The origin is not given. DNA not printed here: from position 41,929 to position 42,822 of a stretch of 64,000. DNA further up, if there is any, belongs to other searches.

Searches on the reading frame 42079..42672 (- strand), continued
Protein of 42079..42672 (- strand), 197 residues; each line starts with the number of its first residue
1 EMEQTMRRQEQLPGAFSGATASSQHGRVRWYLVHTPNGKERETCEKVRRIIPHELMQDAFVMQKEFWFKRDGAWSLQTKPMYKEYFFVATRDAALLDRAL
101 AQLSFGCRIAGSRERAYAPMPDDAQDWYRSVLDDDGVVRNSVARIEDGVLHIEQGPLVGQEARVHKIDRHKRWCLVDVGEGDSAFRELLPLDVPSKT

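Call 57: find_homologous_proteins(query=L098:173-766:+, max_evalue=1e-20)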
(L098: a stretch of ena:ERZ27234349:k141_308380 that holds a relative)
Query L098:173-766:+ (198 aa): 8000 proteins with E <= 1e-20 among 8000 candidates; the best 120 are listed.
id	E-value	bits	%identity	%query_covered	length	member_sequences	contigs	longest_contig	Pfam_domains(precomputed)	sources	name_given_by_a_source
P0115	7.2e-122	422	100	100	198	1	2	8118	PF00239.27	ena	-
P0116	8.2e-92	324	76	100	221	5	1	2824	PF00239.27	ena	-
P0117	3.6e-91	322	76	100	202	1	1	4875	PF00239.27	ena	-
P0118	6.0e-91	321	76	100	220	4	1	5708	PF00239.27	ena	-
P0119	1.1e-90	320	74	100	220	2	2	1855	PF00239.27,PF13384.13,PF13518.13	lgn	-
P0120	6.5e-90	318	76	99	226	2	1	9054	PF00239.27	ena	-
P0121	3.1e-87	309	72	100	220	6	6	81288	PF00239.27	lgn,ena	-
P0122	2.1e-82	293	70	99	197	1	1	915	PF00239.27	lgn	-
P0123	4.7e-82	292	69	99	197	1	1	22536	PF00239.27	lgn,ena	-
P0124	1.1e-81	291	70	98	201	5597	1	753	PF00239.27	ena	-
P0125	5.2e-81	289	69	99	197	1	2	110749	PF00239.27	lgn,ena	-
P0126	6.1e-81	289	69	98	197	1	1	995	PF00239.27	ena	-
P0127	1.3e-80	287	70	96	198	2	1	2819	PF00239.27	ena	-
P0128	2.2e-80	287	70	98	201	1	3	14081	PF00239.27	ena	-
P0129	2.4e-80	287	71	98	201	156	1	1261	PF00239.27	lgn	-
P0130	2.7e-80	286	69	98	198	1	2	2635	PF00239.27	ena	-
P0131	4.6e-80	286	70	98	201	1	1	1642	PF00239.27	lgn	-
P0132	9.6e-80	285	69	96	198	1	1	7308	PF00239.27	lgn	-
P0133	1.4e-79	284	69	98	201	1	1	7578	PF00239.27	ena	-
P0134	1.4e-79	284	67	99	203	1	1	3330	PF00239.27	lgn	-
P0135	1.4e-79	284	69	98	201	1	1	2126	PF00239.27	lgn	-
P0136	1.6e-79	284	69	96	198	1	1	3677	PF00239.27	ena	-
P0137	1.8e-79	284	70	97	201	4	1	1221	PF00239.27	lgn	-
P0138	1.9e-79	284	69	98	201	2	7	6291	PF00239.27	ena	-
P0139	3.2e-79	283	69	96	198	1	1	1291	PF00239.27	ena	-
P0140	3.6e-79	283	68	98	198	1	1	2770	PF00239.27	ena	-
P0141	3.7e-79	283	68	100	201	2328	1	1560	PF00239.27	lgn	-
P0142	5.2e-79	282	68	97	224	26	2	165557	PF00239.27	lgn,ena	-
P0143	5.2e-79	282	68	99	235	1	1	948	PF00239.27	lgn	-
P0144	8.1e-79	282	70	94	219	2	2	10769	PF00239.27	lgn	-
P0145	1.0e-78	281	69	98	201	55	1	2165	PF00239.27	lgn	-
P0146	1.5e-78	281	67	100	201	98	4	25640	PF00239.27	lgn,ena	-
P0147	4.1e-78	279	67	98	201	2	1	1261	PF00239.27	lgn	-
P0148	4.5e-78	279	69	98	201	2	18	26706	PF00239.27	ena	-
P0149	6.1e-78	279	67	97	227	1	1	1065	PF00239.27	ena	-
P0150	9.6e-78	278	68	96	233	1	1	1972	PF00239.27,PF08822.18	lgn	-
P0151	1.8e-77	277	65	100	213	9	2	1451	PF00239.27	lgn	-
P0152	1.9e-77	277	65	97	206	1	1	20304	PF00239.27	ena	-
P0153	2.0e-77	277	68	96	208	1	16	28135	PF00239.27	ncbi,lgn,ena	-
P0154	2.2e-77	277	66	96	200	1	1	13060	PF00239.27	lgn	-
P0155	2.4e-77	277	65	97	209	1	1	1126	PF00239.27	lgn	-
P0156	2.9e-77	277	67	97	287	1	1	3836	PF00239.27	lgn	-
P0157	3.1e-77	276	64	100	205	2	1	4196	PF00239.27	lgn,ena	-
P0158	3.2e-77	276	67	97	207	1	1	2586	PF00239.27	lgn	-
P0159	3.3e-77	276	66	99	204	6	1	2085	PF00239.27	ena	-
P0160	3.7e-77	276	66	100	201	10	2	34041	PF00239.27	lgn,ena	-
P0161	3.7e-77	276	66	100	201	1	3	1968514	PF00239.27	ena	-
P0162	5.2e-77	276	68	98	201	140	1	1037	PF00239.27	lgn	-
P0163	5.3e-77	276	69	96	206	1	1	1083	PF00239.27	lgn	-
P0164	5.8e-77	276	67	97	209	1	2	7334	PF00239.27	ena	-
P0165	6.0e-77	276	66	96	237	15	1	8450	PF00239.27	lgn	-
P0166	6.2e-77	275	67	98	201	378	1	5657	PF00239.27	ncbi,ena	-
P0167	6.4e-77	275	68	96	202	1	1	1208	PF00239.27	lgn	-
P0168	7.9e-77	275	69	98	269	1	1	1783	PF00239.27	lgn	-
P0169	8.9e-77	275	67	98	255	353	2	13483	PF00239.27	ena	-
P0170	1.1e-76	275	65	98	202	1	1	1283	PF00239.27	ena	-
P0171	1.3e-76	274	68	96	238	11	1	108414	PF00239.27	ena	-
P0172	1.4e-76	274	65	97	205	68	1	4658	PF00239.27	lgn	-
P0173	1.5e-76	274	68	96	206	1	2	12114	PF00239.27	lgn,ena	-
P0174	1.6e-76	274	65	97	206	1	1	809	PF00239.27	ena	-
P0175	1.7e-76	274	68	98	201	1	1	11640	PF00239.27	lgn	-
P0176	1.7e-76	274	68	98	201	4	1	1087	PF00239.27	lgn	-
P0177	1.9e-76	274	68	96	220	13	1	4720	PF00239.27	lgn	-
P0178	1.9e-76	274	64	98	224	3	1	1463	PF00239.27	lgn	-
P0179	2.0e-76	274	67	98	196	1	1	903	PF00239.27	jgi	-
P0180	2.1e-76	274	66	96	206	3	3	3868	PF00239.27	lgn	-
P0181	2.2e-76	274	64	98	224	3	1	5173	PF00239.27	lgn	-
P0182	2.3e-76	274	65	97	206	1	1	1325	PF00239.27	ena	-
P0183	2.4e-76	274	64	98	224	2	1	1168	PF00239.27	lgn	-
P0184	2.4e-76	274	65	98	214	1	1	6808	PF00239.27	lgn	-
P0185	2.7e-76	273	68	97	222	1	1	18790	PF00239.27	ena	-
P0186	2.9e-76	273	68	96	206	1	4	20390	PF00239.27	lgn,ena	-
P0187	3.0e-76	273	66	97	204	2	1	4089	PF00239.27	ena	-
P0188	3.0e-76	273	63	100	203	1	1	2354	PF00239.27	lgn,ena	-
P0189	3.3e-76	273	65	97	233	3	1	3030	PF00239.27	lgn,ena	-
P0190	4.7e-76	273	66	99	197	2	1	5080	PF00239.27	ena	-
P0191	4.8e-76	273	66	97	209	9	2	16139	PF00239.27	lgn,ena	-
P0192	5.4e-76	272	68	96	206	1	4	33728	PF00239.27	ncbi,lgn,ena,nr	ncbi:MAG: recombinase family protein [Coriobacteriales bacterium]|nr:recombinase family protein [Cor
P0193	5.8e-76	272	66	98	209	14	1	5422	PF00239.27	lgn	-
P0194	6.1e-76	272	67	97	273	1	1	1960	PF00239.27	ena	-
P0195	6.1e-76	272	64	98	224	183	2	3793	PF00239.27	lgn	-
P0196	6.2e-76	272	64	98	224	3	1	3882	PF00239.27,PF13518.13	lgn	-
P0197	6.4e-76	272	66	99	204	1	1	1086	PF00239.27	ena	-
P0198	7.5e-76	272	67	97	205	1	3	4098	PF00239.27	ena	-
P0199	7.5e-76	272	66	100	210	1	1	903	PF00239.27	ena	-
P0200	7.8e-76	272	65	99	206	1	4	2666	PF00239.27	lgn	-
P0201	7.8e-76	272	66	96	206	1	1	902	PF00239.27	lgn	-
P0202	7.9e-76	272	66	98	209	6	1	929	PF00239.27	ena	-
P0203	8.5e-76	272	66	96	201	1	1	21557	PF00239.27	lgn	-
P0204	9.1e-76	272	64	96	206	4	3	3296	PF00239.27,PF13384.13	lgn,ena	-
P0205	1.0e-75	272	66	98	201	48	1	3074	PF00239.27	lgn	-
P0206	1.1e-75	271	64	97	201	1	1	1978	PF00239.27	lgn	-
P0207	1.2e-75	271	65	100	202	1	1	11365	PF00239.27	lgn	-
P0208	1.2e-75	271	66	98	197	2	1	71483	PF00239.27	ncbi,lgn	-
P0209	1.2e-75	271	65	96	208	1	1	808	PF00239.27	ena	-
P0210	1.3e-75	271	65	97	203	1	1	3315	PF00239.27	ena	-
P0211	1.3e-75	271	64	96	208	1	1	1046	PF00239.27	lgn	-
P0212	1.4e-75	271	64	97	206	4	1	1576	PF00239.27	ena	-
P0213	1.4e-75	271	68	96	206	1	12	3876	PF00239.27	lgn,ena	-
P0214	1.6e-75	271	66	96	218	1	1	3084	PF00239.27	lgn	-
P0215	1.7e-75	271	63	98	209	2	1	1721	PF00239.27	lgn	-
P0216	1.9e-75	271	63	96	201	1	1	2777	PF00239.27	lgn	-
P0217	1.9e-75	271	64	97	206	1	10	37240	PF00239.27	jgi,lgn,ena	-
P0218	2.0e-75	271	66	96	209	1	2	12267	PF00239.27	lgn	-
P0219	2.0e-75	271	65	97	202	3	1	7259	PF00239.27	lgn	-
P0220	2.1e-75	271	65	96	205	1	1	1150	PF00239.27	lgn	-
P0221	2.2e-75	270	65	96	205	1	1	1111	PF00239.27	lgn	-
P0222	2.2e-75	270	65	96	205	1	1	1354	PF00239.27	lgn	-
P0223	2.2e-75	270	64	97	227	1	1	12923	PF00239.27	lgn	-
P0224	2.3e-75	270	63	98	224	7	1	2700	PF00239.27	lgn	-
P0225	2.4e-75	270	64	98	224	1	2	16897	PF00239.27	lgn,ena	-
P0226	2.5e-75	270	63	100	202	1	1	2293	PF00239.27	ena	-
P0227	2.5e-75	270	64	98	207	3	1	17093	PF00239.27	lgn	-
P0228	2.5e-75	270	64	99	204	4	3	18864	PF00239.27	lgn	-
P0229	2.6e-75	270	62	100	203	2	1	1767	PF00239.27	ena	-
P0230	2.7e-75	270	66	96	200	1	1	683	PF00239.27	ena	-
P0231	2.9e-75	270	65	98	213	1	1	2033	PF00239.27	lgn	-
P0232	3.1e-75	270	67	94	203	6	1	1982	PF00239.27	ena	-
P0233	3.1e-75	270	64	96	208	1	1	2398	PF00239.27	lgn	-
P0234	3.2e-75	270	65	98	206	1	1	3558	PF00239.27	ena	-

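Call 58: list_cluster_members(proteins=[P0124, P0141, P0166, P0153, P0208, P0129, P0146, P0121, P0142, P0161])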
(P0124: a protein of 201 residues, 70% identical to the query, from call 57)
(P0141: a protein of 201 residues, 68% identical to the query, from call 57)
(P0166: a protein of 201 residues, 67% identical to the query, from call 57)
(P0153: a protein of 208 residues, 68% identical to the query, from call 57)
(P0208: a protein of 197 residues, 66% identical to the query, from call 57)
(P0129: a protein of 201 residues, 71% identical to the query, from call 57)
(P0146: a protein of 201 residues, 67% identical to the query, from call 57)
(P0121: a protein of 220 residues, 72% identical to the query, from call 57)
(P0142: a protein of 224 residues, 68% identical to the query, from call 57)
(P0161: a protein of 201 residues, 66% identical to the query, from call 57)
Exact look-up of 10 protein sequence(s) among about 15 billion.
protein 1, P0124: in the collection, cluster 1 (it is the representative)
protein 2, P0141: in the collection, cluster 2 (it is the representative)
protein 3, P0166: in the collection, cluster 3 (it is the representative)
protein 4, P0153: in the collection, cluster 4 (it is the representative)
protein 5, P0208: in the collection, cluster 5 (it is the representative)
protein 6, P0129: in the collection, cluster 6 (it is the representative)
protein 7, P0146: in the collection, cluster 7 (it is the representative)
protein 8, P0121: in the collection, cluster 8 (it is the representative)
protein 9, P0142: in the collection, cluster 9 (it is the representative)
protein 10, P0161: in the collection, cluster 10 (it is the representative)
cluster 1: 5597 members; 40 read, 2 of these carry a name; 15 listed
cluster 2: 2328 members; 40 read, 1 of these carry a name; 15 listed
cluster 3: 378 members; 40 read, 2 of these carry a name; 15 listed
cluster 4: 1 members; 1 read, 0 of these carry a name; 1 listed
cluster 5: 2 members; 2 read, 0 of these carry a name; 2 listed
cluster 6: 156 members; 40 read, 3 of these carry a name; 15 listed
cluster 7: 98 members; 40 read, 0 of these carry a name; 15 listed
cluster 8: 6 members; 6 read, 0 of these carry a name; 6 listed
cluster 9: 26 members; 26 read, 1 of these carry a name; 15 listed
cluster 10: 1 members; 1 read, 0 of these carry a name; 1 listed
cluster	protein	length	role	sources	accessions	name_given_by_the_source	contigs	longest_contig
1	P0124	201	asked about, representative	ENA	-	-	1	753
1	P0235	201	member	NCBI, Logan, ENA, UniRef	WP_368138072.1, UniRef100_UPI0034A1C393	recombinase family protein [Collinsella aerofaciens] | recombinase family protein n=1 Tax=Collinsella aerofaciens TaxID=74426 RepID=UPI0034A1C393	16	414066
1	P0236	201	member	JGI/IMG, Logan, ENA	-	DNA invertase Pin-like site-specific DNA recombinase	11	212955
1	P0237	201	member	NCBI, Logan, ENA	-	-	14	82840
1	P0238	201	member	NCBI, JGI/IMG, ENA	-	-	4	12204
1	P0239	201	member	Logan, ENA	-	-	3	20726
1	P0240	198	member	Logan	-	-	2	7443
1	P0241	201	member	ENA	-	-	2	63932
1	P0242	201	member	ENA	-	-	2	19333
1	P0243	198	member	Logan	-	-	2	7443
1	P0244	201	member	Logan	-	-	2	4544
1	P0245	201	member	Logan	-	-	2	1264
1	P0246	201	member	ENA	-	-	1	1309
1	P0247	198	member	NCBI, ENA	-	-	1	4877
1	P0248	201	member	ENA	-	-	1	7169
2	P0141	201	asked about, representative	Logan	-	-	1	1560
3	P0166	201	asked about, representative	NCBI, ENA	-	-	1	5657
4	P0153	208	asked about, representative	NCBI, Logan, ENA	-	-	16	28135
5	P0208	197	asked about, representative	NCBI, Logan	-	-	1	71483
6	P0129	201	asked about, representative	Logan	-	-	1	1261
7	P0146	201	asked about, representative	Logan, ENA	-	-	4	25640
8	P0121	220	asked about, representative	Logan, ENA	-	-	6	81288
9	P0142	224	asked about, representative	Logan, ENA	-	-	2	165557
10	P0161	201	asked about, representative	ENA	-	-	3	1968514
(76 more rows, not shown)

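Call 59: find_encoding_contigs(protein=P0235, flank=8000, max_places=4)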
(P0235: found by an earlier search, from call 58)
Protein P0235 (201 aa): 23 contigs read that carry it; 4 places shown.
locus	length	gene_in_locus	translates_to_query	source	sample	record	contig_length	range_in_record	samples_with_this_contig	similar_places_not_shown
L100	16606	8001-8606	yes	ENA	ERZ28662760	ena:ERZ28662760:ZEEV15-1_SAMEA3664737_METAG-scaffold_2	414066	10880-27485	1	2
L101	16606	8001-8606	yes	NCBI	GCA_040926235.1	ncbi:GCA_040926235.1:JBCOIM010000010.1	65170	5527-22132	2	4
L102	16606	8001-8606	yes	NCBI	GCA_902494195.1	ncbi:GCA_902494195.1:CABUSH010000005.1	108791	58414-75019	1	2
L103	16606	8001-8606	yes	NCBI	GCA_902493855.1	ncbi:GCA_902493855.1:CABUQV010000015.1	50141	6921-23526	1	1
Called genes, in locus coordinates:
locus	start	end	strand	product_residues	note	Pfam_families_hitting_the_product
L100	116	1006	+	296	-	PF02588:YitT_membrane, PF10035:DUF2179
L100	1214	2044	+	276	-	PF00456:Transketolase_N, PF13292:DXP_synthase_N, PF00676:E1_dh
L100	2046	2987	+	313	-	PF02779:Transket_pyr, PF17147:PFOR_II (faint), PF02780:Transketolase_C, PF22613:Transketolase_C_1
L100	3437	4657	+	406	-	PF00005:ABC_tran, PF02463:SMC_N (weak), PF13304:AAA_21 (faint)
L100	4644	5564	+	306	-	PF18075:FtsX_ECD, PF02687:FtsX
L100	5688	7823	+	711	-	PF17876:CSD2, PF00773:RNB, PF00575:S1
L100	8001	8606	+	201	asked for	PF00239:Resolvase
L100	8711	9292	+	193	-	PF04892:VanZ-LLP1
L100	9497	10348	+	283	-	PF01418:HTH_6, PF13580:SIS_2 (faint), PF01380:SIS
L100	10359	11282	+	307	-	PF13580:SIS_2, PF14555:UBA_4 (faint), PF22198:GKRP_SIS_2 (weak), PF22645:GKRP_SIS_N, PF01380:SIS, PF20741:GKRP-like_C (faint)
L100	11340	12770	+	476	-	PF00367:PTS_EIIB, PF02378:PTS_EIIC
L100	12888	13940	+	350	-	PF19200:MupG_N, PF05913:MupG_C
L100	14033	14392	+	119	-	PF00462:Glutaredoxin, PF03960:ArsC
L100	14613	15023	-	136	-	-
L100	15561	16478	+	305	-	PF07719:TPR_2 (faint)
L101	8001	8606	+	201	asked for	PF00239:Resolvase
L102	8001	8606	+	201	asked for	PF00239:Resolvase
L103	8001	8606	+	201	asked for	PF00239:Resolvase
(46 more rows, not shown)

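Call 63: find_encoding_contigs(protein=P0102, flank=5000, max_places=2)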
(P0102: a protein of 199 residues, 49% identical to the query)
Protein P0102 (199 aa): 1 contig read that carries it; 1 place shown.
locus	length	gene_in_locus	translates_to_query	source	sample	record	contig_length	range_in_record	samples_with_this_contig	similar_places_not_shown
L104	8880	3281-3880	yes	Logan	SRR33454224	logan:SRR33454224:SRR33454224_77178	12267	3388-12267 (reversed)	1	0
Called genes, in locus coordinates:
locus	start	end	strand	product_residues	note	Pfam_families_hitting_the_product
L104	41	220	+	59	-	PF01783:Ribosomal_L32p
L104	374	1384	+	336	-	PF02504:FA_synthesis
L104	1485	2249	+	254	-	PF14622:Ribonucleas_3_3, PF00636:Ribonuclease_3, PF00035:dsrm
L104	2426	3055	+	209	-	PF00239:Resolvase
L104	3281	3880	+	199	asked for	-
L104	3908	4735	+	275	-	PF02397:Bac_transf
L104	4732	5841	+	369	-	PF13439:Glyco_transf_4, PF13579:Glyco_trans_4_4, PF20706:GT4-conflict (weak), PF00534:Glycos_transf_1, PF13692:Glyco_trans_1_4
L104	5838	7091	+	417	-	PF00534:Glycos_transf_1, PF13692:Glyco_trans_1_4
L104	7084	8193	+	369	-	-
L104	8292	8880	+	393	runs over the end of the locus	PF04932:Wzy_C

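Call 64: find_encoding_contigs(protein=P0121, flank=5000, max_places=3)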
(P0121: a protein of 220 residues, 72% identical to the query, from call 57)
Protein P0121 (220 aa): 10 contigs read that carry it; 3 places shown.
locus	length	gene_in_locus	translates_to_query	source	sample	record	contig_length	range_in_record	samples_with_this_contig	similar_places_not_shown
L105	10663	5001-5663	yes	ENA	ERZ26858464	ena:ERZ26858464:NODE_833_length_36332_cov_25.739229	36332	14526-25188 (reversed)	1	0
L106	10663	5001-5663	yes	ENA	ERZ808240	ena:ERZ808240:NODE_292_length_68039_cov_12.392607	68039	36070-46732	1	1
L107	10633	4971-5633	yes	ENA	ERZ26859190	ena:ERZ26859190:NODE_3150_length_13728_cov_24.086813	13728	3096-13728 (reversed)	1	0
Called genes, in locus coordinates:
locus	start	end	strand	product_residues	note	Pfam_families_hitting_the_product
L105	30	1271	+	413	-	PF00005:ABC_tran, PF02463:SMC_N (weak), PF13304:AAA_21 (faint)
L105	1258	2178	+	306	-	PF18075:FtsX_ECD, PF02687:FtsX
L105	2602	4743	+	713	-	PF17876:CSD2, PF00773:RNB, PF00575:S1 (weak)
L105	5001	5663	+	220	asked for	PF00239:Resolvase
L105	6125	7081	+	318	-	-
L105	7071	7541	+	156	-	PF01668:SmpB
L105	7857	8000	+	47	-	PF00301:Rubredoxin (faint), PF21349:RUBY_RBDX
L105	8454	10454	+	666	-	PF12974:Phosphonate-bd, PF09084:NMT1, PF00528:BPD_transp_1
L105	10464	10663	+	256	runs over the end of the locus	PF00005:ABC_tran, PF13304:AAA_21 (faint)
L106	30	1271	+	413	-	PF00005:ABC_tran, PF02463:SMC_N (weak), PF13304:AAA_21 (faint)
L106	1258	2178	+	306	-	PF18075:FtsX_ECD, PF02687:FtsX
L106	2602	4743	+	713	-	PF17876:CSD2, PF00773:RNB, PF00575:S1 (weak)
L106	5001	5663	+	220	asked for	PF00239:Resolvase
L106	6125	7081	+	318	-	-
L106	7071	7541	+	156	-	PF01668:SmpB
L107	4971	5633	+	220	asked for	PF00239:Resolvase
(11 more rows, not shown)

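Call 72: search_solved_structures(query=P0235, max_evalue=0.00001)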
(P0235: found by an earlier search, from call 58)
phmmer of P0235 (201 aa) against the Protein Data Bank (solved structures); distinct sequences matched with E-value up to 0.00001: 15.
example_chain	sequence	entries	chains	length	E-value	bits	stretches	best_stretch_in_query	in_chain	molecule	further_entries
2r0q_C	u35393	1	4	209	1.4e-25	93.2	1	4-162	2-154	Putative transposon Tn552 DNA-invertase bin3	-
1zr2_A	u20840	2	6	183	1.1e-18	70.7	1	4-160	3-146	Transposon gamma-delta resolvase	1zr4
5c31_A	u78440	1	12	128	2.3e-18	69.7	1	4-134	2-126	Sin, putative plasmid resolvase dimer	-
2gm4_A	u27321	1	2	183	2.3e-18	69.7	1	4-160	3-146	Transposon gamma-delta resolvase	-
5c32_B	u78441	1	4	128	2.3e-18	69.7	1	4-134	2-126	Putative transposon Tn552 DNA-invertase bin3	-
5c34_B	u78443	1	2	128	8.3e-18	67.9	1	4-134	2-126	Putative transposon Tn552 DNA-invertase bin3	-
1gdt_A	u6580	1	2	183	1.1e-17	67.5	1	4-160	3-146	PROTEIN (GAMMA DELTA RESOLVASE)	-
5c35_A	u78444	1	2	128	1.5e-17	67.1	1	4-134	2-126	Recombinase Sin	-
5cy1_A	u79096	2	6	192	2.3e-17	66.4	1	4-158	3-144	Transposon Tn3 resolvase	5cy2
3pkz_A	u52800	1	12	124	8.3e-17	64.6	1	4-130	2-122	Recombinase Sin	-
3uj3_X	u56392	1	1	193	3.9e-15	59.1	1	5-192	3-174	DNA-invertase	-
4m6f_A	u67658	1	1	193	4.2e-15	59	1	5-192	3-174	DNA-invertase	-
1gdr_A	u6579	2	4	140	6.1e-15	58.5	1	4-154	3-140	GAMMA DELTA-RESOLVASE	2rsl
2gm5_A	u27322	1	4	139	4.3e-13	52.5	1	4-145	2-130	Transposon gamma-delta resolvase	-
1ght_A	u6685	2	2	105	3.8e-11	46.1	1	4-95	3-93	TRANSPOSON GAMMA-DELTA RESOLVASE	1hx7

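Call 73: search_protein_families(library=ncbifam, proteins=[P0235, L098:173-766:+, L096:5120-5725:+, L104:2426-3052:+], max_evalue=0.001)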
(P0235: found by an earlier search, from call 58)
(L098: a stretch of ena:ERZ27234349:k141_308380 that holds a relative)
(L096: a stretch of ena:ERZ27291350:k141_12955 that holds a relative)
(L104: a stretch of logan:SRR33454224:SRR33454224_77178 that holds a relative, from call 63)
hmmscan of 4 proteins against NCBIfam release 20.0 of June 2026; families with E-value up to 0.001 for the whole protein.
P0235 (201 aa): 3 families
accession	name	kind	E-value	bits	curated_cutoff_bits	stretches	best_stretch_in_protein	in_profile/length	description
NF041201.1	recomb_XisF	equivalog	6.3e-15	55.1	375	1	5-103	2-103/465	fdxN element excision recombinase XisF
NF033518.0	transpos_IS607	equivalog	4.5e-12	45.9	110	1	3-95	55-152/187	IS607 family transposase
NF009949.0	PRK13413.1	equivalog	8.7e-10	38.6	272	1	4-199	2-195/203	master DNA invertase Mpi family serine-type recombinase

L098:173-766:+ (198 aa): 4 families
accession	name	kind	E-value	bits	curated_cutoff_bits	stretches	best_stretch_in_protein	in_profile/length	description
NF041201.1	recomb_XisF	equivalog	1.3e-14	54.1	375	1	5-155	2-147/465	fdxN element excision recombinase XisF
NF033518.0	transpos_IS607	equivalog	4.5e-12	45.9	110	1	3-118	55-168/187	IS607 family transposase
NF009949.0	PRK13413.1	equivalog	7.8e-12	45.3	272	1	4-195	2-194/203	master DNA invertase Mpi family serine-type recombinase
NF047344.1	SCCmet_CcrA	equivalog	2.3e-05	23.7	700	1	1-142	1-140/442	cassette chromosome recombinase CcrA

L096:5120-5725:+ (202 aa): 3 families
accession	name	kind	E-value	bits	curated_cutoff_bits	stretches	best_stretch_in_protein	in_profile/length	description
NF041201.1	recomb_XisF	equivalog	2.1e-15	56.6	375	1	5-138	2-130/465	fdxN element excision recombinase XisF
NF009949.0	PRK13413.1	equivalog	4.5e-14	52.6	272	1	4-198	2-197/203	master DNA invertase Mpi family serine-type recombinase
NF033518.0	transpos_IS607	equivalog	1e-10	41.5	110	1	4-95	56-152/187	IS607 family transposase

L104:2426-3052:+ (209 aa): 4 families
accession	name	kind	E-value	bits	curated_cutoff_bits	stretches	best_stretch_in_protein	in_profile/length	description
NF009949.0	PRK13413.1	equivalog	2.5e-12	46.9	272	1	5-199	2-197/203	master DNA invertase Mpi family serine-type recombinase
NF041201.1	recomb_XisF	equivalog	5e-12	45.5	375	1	6-142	2-133/465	fdxN element excision recombinase XisF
NF033518.0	transpos_IS607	equivalog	5.3e-10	39.1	110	1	5-96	56-152/187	IS607 family transposase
NF049883.1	resolv_YneB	equivalog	0.00054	19.5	175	1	8-90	5-96/211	YneB family resolvase-like protein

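Call 85: search_protein_families(library=pfam, proteins=[L064:1187-2743:-, L064:1258-2688:+, L064:241-1080:-, L064:244-1257:+], max_evalue=0.001)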
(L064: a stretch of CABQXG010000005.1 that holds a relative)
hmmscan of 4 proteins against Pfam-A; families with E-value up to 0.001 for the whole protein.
L064:1187-2743:- (518 aa): 0 families

L064:1258-2688:+ (476 aa): 0 families

L064:241-1080:- (279 aa): 3 families
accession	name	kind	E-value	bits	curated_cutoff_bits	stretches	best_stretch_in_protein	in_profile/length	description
PF10418.14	DHODB_Fe-S_bind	-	2.2e-10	40.5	23.9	1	212-248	1-40/41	Iron-sulfur cluster binding domain of dihydroorotate dehydrogenase B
PF00175.26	NAD_binding_1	-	7.1e-07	30.3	22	1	103-195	2-106/109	Oxidoreductase NAD-binding domain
PF00970.30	FAD_binding_6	-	0.00047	20.9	21.1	0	3-90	3-95/99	Oxidoreductase FAD-binding domain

L064:244-1257:+ (337 aa): 0 families
